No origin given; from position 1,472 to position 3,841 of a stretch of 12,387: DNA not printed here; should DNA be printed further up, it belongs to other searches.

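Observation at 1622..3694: Single-polypeptide fusion of a complete E. coli-type P-protein (CM-PDT-ACT) to a class I-beta DAHP synthase barrel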

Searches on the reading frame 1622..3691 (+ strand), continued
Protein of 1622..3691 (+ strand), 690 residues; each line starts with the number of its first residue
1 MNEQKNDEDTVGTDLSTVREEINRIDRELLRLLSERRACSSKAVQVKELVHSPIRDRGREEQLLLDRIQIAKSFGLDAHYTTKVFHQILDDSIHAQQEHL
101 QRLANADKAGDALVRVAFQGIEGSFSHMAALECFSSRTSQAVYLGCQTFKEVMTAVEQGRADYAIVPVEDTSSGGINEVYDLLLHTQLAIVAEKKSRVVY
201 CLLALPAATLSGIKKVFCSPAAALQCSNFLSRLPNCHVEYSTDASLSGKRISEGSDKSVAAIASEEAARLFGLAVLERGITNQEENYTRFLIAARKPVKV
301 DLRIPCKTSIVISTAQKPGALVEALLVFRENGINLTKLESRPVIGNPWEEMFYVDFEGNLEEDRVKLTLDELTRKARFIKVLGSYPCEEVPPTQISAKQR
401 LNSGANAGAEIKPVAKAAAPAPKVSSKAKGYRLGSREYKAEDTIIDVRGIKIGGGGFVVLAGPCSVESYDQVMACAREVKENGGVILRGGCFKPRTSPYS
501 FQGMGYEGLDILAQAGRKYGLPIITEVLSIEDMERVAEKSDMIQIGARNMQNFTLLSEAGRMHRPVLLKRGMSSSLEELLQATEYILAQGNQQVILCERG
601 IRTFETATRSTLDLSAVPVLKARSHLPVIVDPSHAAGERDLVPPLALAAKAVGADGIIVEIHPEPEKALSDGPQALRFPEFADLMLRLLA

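Call 58: search_protein_families(library=pfam, proteins=[L020:6107-7138:+, L034:2791-3876:+, L029:2397-3485:+, L051:1965-2987:+, L079:6148-7290:+, L048:3800-4963:+, L063:10899-11975:+, L075:10965-12062:+, L012:9645-10640:+, L037:5837-6859:+], max_evalue=0.001)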
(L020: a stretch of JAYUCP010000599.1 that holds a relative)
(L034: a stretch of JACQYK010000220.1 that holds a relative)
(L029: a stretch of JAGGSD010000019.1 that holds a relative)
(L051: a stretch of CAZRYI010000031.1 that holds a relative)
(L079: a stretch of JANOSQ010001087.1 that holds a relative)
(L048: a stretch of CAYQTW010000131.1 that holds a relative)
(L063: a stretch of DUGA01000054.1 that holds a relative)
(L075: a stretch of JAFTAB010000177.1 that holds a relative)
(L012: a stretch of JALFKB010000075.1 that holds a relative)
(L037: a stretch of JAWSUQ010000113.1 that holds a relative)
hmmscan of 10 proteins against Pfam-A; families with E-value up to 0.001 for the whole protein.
L020:6107-7138:+ (344 aa): 3 families
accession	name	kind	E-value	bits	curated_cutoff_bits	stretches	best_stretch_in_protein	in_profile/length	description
PF00793.26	DAHP_synth_1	-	8.4e-84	281.1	25.5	1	87-335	8-268/270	DAHP synthetase I family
PF18152.6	DAHP_snth_FXD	-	4.6e-19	68.4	27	1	5-71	1-66/67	DAHP synthase ferredoxin-like domain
PF03102.20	NeuB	-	6.9e-08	32.7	22.1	1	143-333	49-231/241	NeuB family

L034:2791-3876:+ (362 aa): 3 families
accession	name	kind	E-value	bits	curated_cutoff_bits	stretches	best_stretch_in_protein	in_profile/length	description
PF00800.23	PDT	-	1.1e-60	204.9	25.2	1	95-269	1-178/181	Prephenate dehydratase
PF01817.26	CM_2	-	7.4e-20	71.4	27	1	13-90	1-79/80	Chorismate mutase type II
PF01842.31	ACT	-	2.2e-07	30.9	27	1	281-345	2-65/66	ACT domain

L029:2397-3485:+ (363 aa): 3 families
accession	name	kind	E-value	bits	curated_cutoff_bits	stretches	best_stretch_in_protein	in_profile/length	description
PF00800.23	PDT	-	1.8e-62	210.8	25.2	1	95-271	1-180/181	Prephenate dehydratase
PF01817.26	CM_2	-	2.8e-18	66.3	27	1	14-90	2-79/80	Chorismate mutase type II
PF01842.31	ACT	-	2.9e-07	30.6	27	1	287-344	8-64/66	ACT domain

L051:1965-2987:+ (341 aa): 3 families
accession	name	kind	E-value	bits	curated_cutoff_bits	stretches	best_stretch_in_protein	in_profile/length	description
PF00793.26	DAHP_synth_1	-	5.2e-82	275.2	25.5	1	92-331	9-264/270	DAHP synthetase I family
PF18152.6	DAHP_snth_FXD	-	3e-20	72.2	27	1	6-71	1-66/67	DAHP synthase ferredoxin-like domain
PF03102.20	NeuB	-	2e-09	37.7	22.1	1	147-340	53-238/241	NeuB family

L079:6148-7290:+ (381 aa): 0 families

L048:3800-4963:+ (388 aa): 3 families
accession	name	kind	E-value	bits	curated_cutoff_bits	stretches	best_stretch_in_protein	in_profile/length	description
PF00793.26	DAHP_synth_1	-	2.9e-82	276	25.5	1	139-374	9-260/270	DAHP synthetase I family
PF18152.6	DAHP_snth_FXD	-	3e-24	85.1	27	1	53-118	1-66/67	DAHP synthase ferredoxin-like domain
PF03102.20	NeuB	-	1.1e-09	38.5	22.1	1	195-387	54-238/241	NeuB family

L063:10899-11975:+ (359 aa): 3 families
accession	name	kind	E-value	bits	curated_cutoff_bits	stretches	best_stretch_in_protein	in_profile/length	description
PF00793.26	DAHP_synth_1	-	3.8e-79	265.8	25.5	1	110-355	9-267/270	DAHP synthetase I family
PF18152.6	DAHP_snth_FXD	-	4.9e-19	68.4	27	1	17-83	1-67/67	DAHP synthase ferredoxin-like domain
PF03102.20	NeuB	-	7.5e-12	45.7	22.1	1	165-358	53-238/241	NeuB family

L075:10965-12062:+ (366 aa): 4 families
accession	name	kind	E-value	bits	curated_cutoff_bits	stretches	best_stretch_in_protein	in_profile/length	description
PF00793.26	DAHP_synth_1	-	5.7e-82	275.1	25.5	1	107-348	6-264/270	DAHP synthetase I family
PF18152.6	DAHP_snth_FXD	-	3.9e-17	62.3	27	1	23-89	1-67/67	DAHP synthase ferredoxin-like domain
PF03102.20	NeuB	-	6.2e-11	42.7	22.1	1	160-356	49-237/241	NeuB family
PF01261.30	AP_endonuc_2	-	0.00058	20.1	31.1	0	124-201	62-140/249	Xylose isomerase-like TIM barrel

L012:9645-10640:+ (332 aa): 3 families
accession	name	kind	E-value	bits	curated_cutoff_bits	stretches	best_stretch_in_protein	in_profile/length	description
PF00793.26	DAHP_synth_1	-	1.2e-78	264.2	25.5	1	84-328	5-264/270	DAHP synthetase I family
PF18152.6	DAHP_snth_FXD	-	3.8e-21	75.1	27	1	1-67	1-67/67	DAHP synthase ferredoxin-like domain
PF03102.20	NeuB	-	7.4e-11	42.4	22.1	1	143-332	54-236/241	NeuB family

L037:5837-6859:+ (341 aa): 3 families
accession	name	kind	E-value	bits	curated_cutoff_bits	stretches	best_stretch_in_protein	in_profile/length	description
PF00793.26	DAHP_synth_1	-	8.3e-84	281.1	25.5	1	87-336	3-266/270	DAHP synthetase I family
PF18152.6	DAHP_snth_FXD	-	1.5e-21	76.4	27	1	6-72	1-67/67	DAHP synthase ferredoxin-like domain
PF03102.20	NeuB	-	7.4e-13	48.9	22.1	1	144-340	50-238/241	NeuB family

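Call 60: find_homologous_proteins(query=P0180, max_evalue=1e-30)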
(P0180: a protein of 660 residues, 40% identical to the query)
Query P0180 (660 aa): 3746 proteins with E <= 1e-30 among 8000 candidates; the best 120 are listed.
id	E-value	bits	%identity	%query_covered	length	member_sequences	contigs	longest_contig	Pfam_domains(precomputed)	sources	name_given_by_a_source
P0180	0.0e+0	1449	100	100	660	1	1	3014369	PF00800.24,PF00793.27,PF01817.27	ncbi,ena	-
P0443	2.0e-208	712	50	100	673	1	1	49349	PF03102.21,PF00800.24,PF00793.27,PF01817.27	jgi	-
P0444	2.4e-203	695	49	100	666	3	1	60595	PF00800.24,PF00793.27,PF01817.27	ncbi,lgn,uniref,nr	ncbi:3-deoxy-7-phosphoheptulonate synthase [Aliagarivorans taiwanensis]|uniref:3-deoxy-7-phosphohept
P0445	1.1e-200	686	48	100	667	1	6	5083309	PF00800.24,PF00793.27,PF01817.27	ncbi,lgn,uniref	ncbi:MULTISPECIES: 3-deoxy-7-phosphoheptulonate synthase [unclassified Agarivorans]|uniref:3-deoxy-7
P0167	1.2e-198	680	48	100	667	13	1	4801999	PF00800.24,PF00793.27,PF01817.27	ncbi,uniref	ncbi:3-deoxy-7-phosphoheptulonate synthase [Agarivorans sp. DSG3-1]|uniref:3-deoxy-7-phosphoheptulon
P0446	5.0e-198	678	48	100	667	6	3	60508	PF00800.24,PF00793.27,PF01817.27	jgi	-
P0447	2.2e-196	672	47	100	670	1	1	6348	PF03102.21,PF00800.24,PF00793.27,PF01817.27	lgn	-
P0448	1.8e-187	643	48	100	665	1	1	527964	PF00800.24,PF00793.27,PF01817.27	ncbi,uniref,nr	ncbi:chorismate mutase [Alginatibacterium sediminis]|uniref:chorismate mutase n=1 Tax=Alginatibacter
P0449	3.6e-182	625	46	99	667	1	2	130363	PF03102.21,PF00800.24,PF00793.27,PF01817.27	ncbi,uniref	ncbi:3-deoxy-7-phosphoheptulonate synthase [Corallincola platygyrae]|uniref:chorismate mutase n=1 Ta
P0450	7.4e-178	611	45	100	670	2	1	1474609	PF03102.21,PF00800.24,PF00793.27,PF01817.27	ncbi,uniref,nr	ncbi:3-deoxy-7-phosphoheptulonate synthase [Corallincola luteus]|uniref:chorismate mutase n=1 Tax=Co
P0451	4.8e-176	605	45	99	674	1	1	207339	PF03102.21,PF00800.24,PF01842.32,PF00793.27,PF01817.27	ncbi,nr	ncbi:bifunctional 3-deoxy-7-phosphoheptulonate synthase/chorismate mutase [Marinobacter hydrocarbono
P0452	1.4e-172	593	45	99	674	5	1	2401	PF03102.21,PF00800.24,PF00793.27,PF01817.27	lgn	-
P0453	3.3e-172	592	46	99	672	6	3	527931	PF03102.21,PF00800.24,PF00793.27,PF01817.27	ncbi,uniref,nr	ncbi:bifunctional 3-deoxy-7-phosphoheptulonate synthase/chorismate mutase [Ferrimonas balearica]|uni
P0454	8.8e-172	591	47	95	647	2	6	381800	PF00800.24,PF00793.27,PF01817.27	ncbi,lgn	-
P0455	1.4e-167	577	46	100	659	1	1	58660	PF03102.21,PF00800.24,PF00793.27,PF01817.27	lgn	-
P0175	3.6e-155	536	40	100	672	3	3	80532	PF03102.21,PF00800.24,PF01842.32,PF00793.27,PF01817.27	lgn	-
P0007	2.3e-151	523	41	100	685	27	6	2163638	PF00800.24,PF00793.27,PF01817.27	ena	-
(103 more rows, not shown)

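Call 74: predict_structure(alignment_id=A3)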
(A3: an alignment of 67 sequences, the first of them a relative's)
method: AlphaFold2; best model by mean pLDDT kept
length: 662 residues; sequences in the alignment: 67
mean_pLDDT: 84.7   pTM: 0.54
mean pLDDT of the five models: 84.7, 84.3, 81.9, 80.9, 79.4
residues with pLDDT >= 90: 289; 70-90: 312; 50-70: 33; < 50: 28
segments of 3 or more residues with pLDDT < 50: 392-416
pLDDT, mean of each block of 10 residues (from residue 1): 67 91 89 84 81 85 84 86 86 82 87 87 87 89 90 87 61 83 87 84 91 88 92 87 90 90 90 81 91 89 81 89 89 74 89 93 89 89 68 37 29 54 88 91 92 78 92 91 87 93 93 93 95 95 95 92 95 92 64 89 95 87 92 91 75 91 84
secondary structure, 60 per line:
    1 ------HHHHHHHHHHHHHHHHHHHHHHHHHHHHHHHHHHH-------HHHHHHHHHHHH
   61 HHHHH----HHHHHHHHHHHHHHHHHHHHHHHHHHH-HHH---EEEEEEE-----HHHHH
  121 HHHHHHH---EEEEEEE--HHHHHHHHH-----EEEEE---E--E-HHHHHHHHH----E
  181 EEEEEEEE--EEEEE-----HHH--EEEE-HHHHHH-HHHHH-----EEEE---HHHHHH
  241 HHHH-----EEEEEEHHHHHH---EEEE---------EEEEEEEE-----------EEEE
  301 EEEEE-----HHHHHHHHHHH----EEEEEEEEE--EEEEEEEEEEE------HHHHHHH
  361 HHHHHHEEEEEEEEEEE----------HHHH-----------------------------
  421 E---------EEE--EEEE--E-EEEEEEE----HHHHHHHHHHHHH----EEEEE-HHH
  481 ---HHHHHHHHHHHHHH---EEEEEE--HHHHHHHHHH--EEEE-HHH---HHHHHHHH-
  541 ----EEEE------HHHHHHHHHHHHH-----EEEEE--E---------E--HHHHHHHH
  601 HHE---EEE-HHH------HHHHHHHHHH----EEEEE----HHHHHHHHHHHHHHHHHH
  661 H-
elements in order: H7-41 H49-65 H70-96 E104-110 H116-127 E131-137 H140-148 E154-158 H167-175 E180-188 E191-195 E206-209 H211-216 H218-222 E228-231 H235-244 E250-255 H256-261 E265-268 E278-285 E297-305 H311-321 E326-334 E337-347 H354-366 E367-377 H388-391 E431-433 E436-439 E444-450 H455-467 E472-476 H484-497 E501-506 H509-518 E521-524 H532-539 E545-548 H555-567 E573-577 H593-602 E607-609 H620-629 E634-638 H643-661
